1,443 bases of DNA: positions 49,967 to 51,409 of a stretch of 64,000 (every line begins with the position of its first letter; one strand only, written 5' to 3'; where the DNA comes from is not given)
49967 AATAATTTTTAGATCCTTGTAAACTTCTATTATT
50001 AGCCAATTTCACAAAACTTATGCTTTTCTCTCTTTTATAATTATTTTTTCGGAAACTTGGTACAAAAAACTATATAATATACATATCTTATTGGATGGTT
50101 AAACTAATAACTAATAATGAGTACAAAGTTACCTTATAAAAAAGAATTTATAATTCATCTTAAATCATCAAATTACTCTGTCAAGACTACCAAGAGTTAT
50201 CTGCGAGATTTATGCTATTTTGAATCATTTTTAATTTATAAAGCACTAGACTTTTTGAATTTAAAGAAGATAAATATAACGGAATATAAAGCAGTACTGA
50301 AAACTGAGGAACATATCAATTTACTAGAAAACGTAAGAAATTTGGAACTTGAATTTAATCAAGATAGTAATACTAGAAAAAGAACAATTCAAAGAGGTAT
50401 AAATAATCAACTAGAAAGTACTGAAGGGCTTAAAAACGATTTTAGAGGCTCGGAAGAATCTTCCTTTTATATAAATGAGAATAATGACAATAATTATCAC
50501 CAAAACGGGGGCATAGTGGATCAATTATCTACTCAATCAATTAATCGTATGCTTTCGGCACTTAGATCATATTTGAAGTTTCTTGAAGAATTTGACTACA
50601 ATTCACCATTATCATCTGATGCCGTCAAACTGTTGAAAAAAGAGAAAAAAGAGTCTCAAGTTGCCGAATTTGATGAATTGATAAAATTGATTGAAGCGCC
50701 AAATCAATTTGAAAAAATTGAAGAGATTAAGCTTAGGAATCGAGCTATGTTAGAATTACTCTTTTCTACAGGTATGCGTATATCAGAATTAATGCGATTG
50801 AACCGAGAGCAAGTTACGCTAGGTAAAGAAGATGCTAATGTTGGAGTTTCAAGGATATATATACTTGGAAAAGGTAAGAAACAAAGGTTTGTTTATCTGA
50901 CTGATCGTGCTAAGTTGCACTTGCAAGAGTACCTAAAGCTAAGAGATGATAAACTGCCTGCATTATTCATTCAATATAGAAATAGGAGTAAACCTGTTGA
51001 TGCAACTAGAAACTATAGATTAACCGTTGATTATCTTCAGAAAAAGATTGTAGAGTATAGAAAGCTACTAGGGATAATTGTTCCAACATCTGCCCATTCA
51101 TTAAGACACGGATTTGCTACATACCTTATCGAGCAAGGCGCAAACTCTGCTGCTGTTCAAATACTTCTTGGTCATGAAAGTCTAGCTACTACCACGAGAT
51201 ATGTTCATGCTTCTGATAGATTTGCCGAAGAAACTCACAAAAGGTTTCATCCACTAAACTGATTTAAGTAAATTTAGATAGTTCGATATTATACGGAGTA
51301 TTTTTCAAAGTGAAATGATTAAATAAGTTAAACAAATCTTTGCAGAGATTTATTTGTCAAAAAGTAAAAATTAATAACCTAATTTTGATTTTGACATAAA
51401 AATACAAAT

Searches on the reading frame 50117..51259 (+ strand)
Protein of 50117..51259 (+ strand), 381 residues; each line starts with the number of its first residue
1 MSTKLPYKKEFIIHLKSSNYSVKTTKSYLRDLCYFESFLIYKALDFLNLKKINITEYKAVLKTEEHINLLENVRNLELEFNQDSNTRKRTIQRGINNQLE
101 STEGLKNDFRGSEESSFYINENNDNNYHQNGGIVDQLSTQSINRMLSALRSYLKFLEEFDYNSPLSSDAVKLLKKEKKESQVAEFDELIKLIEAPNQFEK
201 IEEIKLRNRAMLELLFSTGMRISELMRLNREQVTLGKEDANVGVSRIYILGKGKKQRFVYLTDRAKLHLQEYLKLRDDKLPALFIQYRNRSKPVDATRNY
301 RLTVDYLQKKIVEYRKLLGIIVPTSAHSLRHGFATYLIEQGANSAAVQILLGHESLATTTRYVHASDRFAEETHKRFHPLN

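Call 78: search_protein_families(library=pfam, proteins=[window:50117-51259:+], max_evalue=0.01)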
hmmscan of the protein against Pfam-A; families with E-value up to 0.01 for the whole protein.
window:50117-51259:+ (381 aa): 2 families
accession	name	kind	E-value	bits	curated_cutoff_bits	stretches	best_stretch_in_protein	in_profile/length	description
PF00589.27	Phage_integrase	-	1.4e-32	113.3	27.1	1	185-367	5-170/172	Phage integrase family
PF02899.23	Phage_int_SAM_1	-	2.7e-08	34.4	22.3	1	136-157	59-80/83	Phage integrase, N-terminal SAM-like domain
